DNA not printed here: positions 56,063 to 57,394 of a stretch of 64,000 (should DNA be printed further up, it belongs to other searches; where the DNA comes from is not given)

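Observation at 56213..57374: Unannotated microviridin-like precursor peptide plus ATP-grasp ligase: a graspetide cluster with a non-canonical, Cys-containing core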

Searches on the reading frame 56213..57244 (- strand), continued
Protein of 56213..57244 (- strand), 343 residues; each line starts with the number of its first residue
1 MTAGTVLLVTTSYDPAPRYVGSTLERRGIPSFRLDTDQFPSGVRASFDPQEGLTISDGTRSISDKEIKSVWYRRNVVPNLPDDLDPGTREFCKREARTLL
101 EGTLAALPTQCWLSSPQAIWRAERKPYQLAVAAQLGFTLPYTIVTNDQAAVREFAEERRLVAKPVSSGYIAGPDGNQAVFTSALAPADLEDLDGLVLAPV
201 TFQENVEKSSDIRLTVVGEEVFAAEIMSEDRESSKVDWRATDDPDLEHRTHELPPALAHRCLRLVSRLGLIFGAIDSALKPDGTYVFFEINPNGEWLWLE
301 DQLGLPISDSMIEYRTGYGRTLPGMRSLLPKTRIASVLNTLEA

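Call 24: search_solved_structures(query=window:56213-57244:-, max_evalue=0.001, show_alignments=2)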
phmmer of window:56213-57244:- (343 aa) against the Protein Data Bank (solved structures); distinct sequences matched with E-value up to 0.001: 6.
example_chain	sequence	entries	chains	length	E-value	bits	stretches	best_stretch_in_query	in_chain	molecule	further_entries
5ig9_A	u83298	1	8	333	1.3e-54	189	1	5-313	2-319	ATP grasp ligase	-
5ig8_A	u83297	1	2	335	1.5e-53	185.5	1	6-314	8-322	ATP grasp ligase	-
7m4s_A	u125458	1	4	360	2.7e-48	168.2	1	5-312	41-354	AMdnB protein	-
7mgv_A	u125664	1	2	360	5.1e-39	137.7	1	18-301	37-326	CdnC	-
9bou_A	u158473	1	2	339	1.5e-32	116.4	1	5-316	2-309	MvdD-like pre-ATP grasp domain-containing protein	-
7drm_A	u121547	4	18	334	2.7e-12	49.9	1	15-305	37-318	ATP-grasp domain-containing protein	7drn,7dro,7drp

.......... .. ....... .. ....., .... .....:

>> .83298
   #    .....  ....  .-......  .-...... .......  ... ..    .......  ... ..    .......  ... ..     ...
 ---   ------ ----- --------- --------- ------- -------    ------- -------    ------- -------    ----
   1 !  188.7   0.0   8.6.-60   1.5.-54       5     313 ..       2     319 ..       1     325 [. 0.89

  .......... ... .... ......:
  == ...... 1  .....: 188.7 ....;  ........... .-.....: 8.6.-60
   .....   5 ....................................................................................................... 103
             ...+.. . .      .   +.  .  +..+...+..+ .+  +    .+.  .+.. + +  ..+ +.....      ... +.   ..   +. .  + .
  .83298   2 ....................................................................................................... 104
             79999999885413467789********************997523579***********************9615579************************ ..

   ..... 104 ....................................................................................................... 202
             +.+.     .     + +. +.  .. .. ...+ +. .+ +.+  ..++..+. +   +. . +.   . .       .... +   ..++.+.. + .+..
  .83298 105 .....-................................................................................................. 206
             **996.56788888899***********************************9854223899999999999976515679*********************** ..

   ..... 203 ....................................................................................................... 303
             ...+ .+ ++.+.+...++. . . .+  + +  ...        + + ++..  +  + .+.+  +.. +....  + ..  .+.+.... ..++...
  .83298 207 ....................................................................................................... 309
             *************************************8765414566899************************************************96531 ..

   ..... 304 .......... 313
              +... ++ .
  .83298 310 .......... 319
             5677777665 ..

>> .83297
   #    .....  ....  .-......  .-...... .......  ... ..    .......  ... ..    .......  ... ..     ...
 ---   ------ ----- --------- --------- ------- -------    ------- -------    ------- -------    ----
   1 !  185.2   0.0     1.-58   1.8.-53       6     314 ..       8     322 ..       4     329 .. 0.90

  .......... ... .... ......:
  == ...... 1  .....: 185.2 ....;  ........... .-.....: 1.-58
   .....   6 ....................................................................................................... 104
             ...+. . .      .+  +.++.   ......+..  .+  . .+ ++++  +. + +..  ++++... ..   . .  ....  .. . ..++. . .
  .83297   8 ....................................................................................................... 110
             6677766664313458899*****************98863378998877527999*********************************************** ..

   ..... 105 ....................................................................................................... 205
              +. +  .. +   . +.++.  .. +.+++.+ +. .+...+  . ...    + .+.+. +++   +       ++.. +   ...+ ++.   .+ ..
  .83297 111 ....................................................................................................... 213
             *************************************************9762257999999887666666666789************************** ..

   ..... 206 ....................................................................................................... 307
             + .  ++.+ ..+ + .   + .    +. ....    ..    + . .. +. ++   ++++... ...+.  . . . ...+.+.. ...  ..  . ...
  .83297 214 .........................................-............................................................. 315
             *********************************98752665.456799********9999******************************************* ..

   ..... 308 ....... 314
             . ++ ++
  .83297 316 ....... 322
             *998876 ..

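Call 29: find_encoding_contigs(protein=window:56213-57244:-, flank=3000, max_places=4)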
Protein window:56213-57244:- (343 aa): no gene with exactly this product is on record in the collection.

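Call 30: find_encoding_contigs(protein=P0002, flank=4000, max_places=3)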
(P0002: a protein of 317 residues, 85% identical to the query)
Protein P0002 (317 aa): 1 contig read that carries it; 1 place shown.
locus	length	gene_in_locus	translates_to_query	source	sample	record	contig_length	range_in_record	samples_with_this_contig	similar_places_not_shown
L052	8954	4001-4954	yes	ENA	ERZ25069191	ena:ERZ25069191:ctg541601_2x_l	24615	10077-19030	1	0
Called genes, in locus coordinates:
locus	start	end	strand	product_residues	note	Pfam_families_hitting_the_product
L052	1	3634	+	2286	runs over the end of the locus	PF03160:Calx-beta, PF00041:fn3, PF13753:SWM_repeat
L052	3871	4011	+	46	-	-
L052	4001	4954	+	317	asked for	PF21068:ATPgraspMvdD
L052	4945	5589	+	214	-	-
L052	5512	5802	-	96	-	-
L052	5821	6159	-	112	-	-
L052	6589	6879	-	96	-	-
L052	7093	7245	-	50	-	-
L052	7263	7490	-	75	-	-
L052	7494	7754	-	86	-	-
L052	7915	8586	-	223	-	-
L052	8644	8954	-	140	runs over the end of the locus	-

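Call 36: find_encoding_contigs(protein=P0015, flank=7000, max_places=2)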
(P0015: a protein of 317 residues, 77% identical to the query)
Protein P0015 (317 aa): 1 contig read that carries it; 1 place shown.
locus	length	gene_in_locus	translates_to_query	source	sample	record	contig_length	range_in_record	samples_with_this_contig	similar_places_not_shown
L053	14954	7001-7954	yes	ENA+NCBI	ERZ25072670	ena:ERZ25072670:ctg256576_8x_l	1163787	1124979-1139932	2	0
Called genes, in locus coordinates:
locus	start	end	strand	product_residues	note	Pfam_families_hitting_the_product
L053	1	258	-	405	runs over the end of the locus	PF22691:Thiolase_C_1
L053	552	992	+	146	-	PF08332:CaMKII_AD (weak), PF13474:SnoaL_3, PF14534:DUF4440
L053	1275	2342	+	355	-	PF03235:GmrSD_N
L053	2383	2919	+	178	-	-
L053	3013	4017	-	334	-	PF12911:OppC_N (weak), PF00528:BPD_transp_1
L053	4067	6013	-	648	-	PF14870:PSII_BNR, PF00528:BPD_transp_1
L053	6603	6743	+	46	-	-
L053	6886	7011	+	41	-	-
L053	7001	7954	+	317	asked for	PF21068:ATPgraspMvdD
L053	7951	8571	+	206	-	-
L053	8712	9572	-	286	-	PF02668:TauD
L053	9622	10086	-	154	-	PF08818:DUF1801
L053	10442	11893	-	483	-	PF07693:KAP_NTPase, PF13191:AAA_16, PF13401:AAA_22 (faint)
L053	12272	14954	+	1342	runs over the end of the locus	PF13086:AAA_11 (weak), PF13087:AAA_12, PF18741:MTES_1575, PF11784:DUF3320 (weak)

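Call 37: find_encoding_contigs(protein=P0059, flank=7000, max_places=2)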
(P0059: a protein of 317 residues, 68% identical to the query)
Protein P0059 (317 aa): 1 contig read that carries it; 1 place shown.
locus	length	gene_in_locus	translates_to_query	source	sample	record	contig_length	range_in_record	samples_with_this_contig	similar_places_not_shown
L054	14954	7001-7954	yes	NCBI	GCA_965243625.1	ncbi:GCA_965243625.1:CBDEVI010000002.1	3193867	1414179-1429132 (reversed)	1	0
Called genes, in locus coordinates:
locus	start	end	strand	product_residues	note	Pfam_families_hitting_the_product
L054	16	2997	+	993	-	PF06634:DUF1156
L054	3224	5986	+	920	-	PF04465:DUF499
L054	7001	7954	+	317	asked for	PF21068:ATPgraspMvdD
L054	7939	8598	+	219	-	-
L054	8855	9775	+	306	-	-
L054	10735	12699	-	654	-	PF02463:SMC_N (faint), PF13476:AAA_23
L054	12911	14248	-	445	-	-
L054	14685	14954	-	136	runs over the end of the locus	PF01850:PIN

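Call 38: find_encoding_contigs(protein=P0101, flank=7000, max_places=2)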
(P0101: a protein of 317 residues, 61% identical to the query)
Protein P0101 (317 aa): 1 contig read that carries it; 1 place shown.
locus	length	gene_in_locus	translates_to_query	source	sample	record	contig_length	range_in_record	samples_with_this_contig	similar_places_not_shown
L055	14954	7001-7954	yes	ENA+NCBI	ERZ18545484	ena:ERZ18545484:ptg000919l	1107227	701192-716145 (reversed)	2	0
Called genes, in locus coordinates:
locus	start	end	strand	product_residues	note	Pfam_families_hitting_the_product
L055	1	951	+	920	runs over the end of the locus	PF02384:N6_Mtase (faint)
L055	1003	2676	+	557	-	PF03235:GmrSD_N, PF07510:GmrSD_C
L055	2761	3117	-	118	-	PF00872:Transposase_mut (weak)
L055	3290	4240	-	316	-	PF13641:Glyco_tranf_2_3 (weak), PF00535:Glycos_transf_2, PF13632:Glyco_trans_2_3, PF02709:Glyco_transf_7C (weak)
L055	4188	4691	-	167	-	-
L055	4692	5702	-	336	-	-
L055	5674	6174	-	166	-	-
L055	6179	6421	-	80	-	-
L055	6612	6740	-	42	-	-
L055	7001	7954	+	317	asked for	PF21068:ATPgraspMvdD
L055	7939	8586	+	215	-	-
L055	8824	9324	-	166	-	PF00589:Phage_integrase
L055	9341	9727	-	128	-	PF01850:PIN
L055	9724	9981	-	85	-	PF07704:PSK_trans_fac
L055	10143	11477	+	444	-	-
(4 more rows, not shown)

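Call 45: search_protein_families(library=pfam, alignment_id=A3, max_evalue=0.00001)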
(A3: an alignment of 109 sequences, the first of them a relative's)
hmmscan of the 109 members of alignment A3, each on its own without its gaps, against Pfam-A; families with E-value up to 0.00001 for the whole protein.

A. member 1, L001:1-1620:+ (540 aa): 0 families

B. families by the number of members that match (of 109 scanned): 97 families (the first 25 are shown)
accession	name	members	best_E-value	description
PF00528.27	BPD_transp_1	2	3.5e-37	Binding-protein-dependent transport system inner membrane component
PF13340.11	DUF4096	2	3.5e-28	Putative transposase of IS4/5 family (DUF4096)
PF03235.19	GmrSD_N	2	2.3e-26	GmrSD restriction endonuclease, N-terminal domain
PF00903.31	Glyoxalase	2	1.3e-17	Glyoxalase/Bleomycin resistance protein/Dioxygenase superfamily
PF00271.37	Helicase_C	2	2.2e-17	Helicase conserved C-terminal domain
PF13289.12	SIR2_2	2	1.7e-14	SIR2-like domain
PF01850.27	PIN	2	1e-13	PIN domain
PF00491.26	Arginase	1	5.8e-70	Arginase family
PF02738.23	MoCoBD_1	1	2.3e-68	Molybdopterin cofactor-binding domain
PF20256.3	MoCoBD_2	1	2.2e-63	Molybdopterin cofactor-binding domain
PF02668.22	TauD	1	1.7e-60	Taurine catabolism dioxygenase TauD, TfdA family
PF00108.29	Thiolase_N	1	1.9e-59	Thiolase, N-terminal domain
PF06778.18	Chlor_dismutase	1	9e-55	Chlorite dismutase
PF01121.26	CoaE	1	9.6e-49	Dephospho-CoA kinase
PF02803.24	Thiolase_C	1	1.9e-48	Thiolase, C-terminal domain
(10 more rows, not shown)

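Call 46: search_protein_families(library=padloc, alignment_id=A3, max_evalue=0.00001)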
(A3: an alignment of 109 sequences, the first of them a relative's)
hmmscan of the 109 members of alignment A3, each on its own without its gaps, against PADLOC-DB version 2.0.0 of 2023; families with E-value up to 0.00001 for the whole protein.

A. member 1, L001:1-1620:+ (540 aa): 1 family
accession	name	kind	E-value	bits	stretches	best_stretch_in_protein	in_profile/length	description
PDLC04134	mad2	-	8.3e-06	22.9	0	48-191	354-449/492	mads_2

B. families by the number of members that match (of 109 scanned): 252 families (the first 25 are shown)
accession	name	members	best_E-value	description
PDLC04134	mad2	5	1.2e-13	mads_2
PDLC03338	MTase_II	3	1.8e-15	Type II methyltransferase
PDLC03021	MTase_I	3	3.4e-10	Type I methyltransferase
PDLC03224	MTase_II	2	5.2e-66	Type II methyltransferase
PDLC04084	SIR2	2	2e-57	-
PDLC03306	MTase_II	2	3.4e-24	Type II methyltransferase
PDLC04087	SIR2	2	2.8e-22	-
PDLC02529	PglX|PglXI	2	6.1e-22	PglX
PDLC02414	Aga_SIR2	2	9.4e-19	-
PDLC02408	Aga_SIR2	2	2.1e-18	Class II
PDLC04088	SIR2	2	3e-17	-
PDLC03389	MTase_II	2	9.7e-15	Type II methyltransferase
PDLC02707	PbeA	2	6.9e-13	PbeA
PDLC03617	REase_MTase_IIG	2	4.8e-11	Type IIG restriction enzyme-methyltransferase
PDLC03353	MTase_II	2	1.1e-09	Type II methyltransferase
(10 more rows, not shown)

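Call 47: search_protein_families(library=pfam, alignment_id=A4, max_evalue=5)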
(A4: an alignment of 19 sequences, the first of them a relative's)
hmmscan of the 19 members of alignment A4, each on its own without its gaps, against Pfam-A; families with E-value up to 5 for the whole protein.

A. member 1, L001:4939-5571:+ (211 aa): 1 family
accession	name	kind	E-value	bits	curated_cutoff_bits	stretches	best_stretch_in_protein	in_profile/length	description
PF14362.11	DUF4407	-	0.012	15.4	31.3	1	78-131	20-76/297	Domain of unknown function (DUF4407)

B. families by the number of members that match (of 19 scanned): 22 families
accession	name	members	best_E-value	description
PF09037.16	Sulphotransf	2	0.0028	Stf0 sulphotransferase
PF14362.11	DUF4407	2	0.012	Domain of unknown function (DUF4407)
PF00335.26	Tetraspanin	2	0.47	Tetraspanin family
PF09599.15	IpaC_SipC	1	0.0087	Salmonella-Shigella invasin protein C (IpaC_SipC)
PF20990.2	DUF2207_C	1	0.01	Predicted membrane protein (DUF2207) C-terminal domain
PF16083.10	Phage_holin_3_3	1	0.024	LydA holin phage, holin superfamily III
PF15420.11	Abhydrolase_9_N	1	0.036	Alpha/beta-hydrolase family N-terminus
PF20444.3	DUF6703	1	0.054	Family of unknown function (DUF6703)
PF16763.10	Spidroin_N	1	0.068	Major ampullate spidroin 1, spider silk protein 1, N-term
PF19666.4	DUF6169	1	0.08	Family of unknown function (DUF6169)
PF23933.1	DUF7269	1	0.08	Family of unknown function (DUF7269)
PF16985.10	DUF5086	1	0.08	Domain of unknown function (DUF5086)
PF11780.13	DUF3318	1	0.084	Protein of unknown function (DUF3318)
PF04893.22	Yip1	1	0.09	Yip1 domain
PF23991.1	DUF7310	1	0.1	Coiled-coil region of unknown function (DUF7310)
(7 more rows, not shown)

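Call 53: find_homologous_proteins(query=A4, max_evalue=0.001)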
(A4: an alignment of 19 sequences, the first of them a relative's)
Query A4 (19 sequences) (211 aa, profile of the alignment): 126 proteins with E <= 0.001 among 8000 candidates; the best 120 are listed.
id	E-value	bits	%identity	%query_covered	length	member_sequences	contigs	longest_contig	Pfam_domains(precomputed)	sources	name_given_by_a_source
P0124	4.1e-91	322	65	100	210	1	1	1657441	-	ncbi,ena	-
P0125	8.9e-91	321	69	100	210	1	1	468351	-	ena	-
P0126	8.8e-90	318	66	100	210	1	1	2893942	PF18967.6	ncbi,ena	-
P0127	3.2e-88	313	66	100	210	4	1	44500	-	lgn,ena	-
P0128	3.7e-88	312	67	99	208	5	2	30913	-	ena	-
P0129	6.0e-88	312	64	100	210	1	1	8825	-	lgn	-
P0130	6.9e-88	312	80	88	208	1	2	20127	-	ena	-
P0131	5.2e-87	309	64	100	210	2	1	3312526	-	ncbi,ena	-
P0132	2.3e-86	307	67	96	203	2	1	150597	-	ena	-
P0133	3.5e-86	306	69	90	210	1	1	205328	-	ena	-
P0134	4.6e-86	306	63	100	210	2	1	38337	-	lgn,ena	-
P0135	4.7e-86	306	65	100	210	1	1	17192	-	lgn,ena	-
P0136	4.9e-86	306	68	96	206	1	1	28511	-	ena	-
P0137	1.7e-85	304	69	100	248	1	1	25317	-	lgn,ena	-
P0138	2.7e-85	303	64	100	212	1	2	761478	-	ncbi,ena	-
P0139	2.7e-85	303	64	99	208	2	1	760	PF18967.6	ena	-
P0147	4.5e-84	299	100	100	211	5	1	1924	-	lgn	-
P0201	1.1e-69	252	46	96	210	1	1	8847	PF18967.6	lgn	-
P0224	6.6e-62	227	45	97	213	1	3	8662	PF18967.6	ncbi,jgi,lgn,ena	-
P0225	1.0e-61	226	46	100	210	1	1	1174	PF18967.6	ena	-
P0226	1.7e-61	225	47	100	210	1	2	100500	PF18967.6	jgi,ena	-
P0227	3.7e-61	224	46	100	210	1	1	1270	PF18967.6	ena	-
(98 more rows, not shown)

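Call 54: search_protein_families(library=pfam, proteins=[P0126, P0139, P0201, P0224, P0225, P0226, P0227], max_evalue=10)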
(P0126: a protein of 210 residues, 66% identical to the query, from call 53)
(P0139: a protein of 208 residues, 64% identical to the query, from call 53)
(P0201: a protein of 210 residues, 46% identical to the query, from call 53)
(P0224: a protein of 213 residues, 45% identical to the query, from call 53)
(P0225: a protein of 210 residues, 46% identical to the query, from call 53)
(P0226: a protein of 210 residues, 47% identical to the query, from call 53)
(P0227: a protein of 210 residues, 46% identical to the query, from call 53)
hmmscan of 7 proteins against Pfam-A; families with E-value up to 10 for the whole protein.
P0126 (210 aa): 1 family
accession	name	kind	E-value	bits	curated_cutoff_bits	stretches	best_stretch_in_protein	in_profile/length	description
PF17204.8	Sid-5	-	0.19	12.3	27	1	90-143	5-58/76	Sid-5 family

P0139 (208 aa): 1 family
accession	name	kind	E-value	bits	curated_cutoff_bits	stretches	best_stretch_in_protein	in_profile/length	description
PF15612.11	WHIM1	-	0.17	12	19.1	1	120-140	3-23/46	WSTF, HB1, Itc1p, MBD9 motif 1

P0201 (210 aa): 5 families
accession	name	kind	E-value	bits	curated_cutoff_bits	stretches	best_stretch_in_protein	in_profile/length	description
PF06703.16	SPC25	-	0.017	15.3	24.3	1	78-126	32-80/159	Microsomal signal peptidase 25 kDa subunit (SPC25)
PF08395.17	7tm_7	-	0.017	14.9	26.6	1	42-137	98-188/370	7tm Chemosensory receptor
PF01616.22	Orbi_NS3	-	0.075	13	27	1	55-136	66-150/179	Orbivirus NS3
PF08285.16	DPM3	-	0.99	10.1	25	1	67-122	6-61/90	Dolichol-phosphate mannosyltransferase subunit 3 (DPM3)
PF20967.2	MASE7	-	2.1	8.5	26.2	1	69-128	12-70/183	MASE7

P0224 (213 aa): 3 families
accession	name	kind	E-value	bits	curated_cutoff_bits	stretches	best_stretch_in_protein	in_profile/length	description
PF23991.1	DUF7310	-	0.01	16.7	40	1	39-73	21-56/83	Coiled-coil region of unknown function (DUF7310)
PF06703.16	SPC25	-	0.15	12.2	24.3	1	79-127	31-79/159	Microsomal signal peptidase 25 kDa subunit (SPC25)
PF18967.5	PycTM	-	0.45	11.4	27.2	1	99-152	7-74/107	Pycsar effector protein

P0225 (210 aa): 2 families
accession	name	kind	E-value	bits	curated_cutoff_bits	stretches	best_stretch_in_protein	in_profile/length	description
PF04088.18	Peroxin-13_N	-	0.11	13.2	22.3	1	71-141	22-85/146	Peroxin 13, N-terminal region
PF02061.21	Lambda_CIII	-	0.16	12.5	25.7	1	52-74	14-36/42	Lambda Phage CIII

P0226 (210 aa): 0 families

P0227 (210 aa): 0 families

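Call 63: predict_structure(alignment_id=A5)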
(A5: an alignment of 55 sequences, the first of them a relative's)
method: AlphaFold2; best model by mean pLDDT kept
length: 211 residues; sequences in the alignment: 55
mean_pLDDT: 85.4   pTM: 0.76
mean pLDDT of the five models: 85.4, 83.6, 80.2, 77.4, 73.9
residues with pLDDT >= 90: 78; 70-90: 116; 50-70: 17; < 50: 0
segments of 3 or more residues with pLDDT < 50: none
pLDDT, mean of each block of 10 residues (from residue 1): 69 68 73 92 89 94 94 90 85 75 83 84 86 85 93 94 95 91 86 84 83 81
secondary structure, 60 per line:
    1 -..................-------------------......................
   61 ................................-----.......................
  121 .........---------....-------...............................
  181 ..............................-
elements in order: H2-19 H39-92 H98-129 H139-142 H150-210
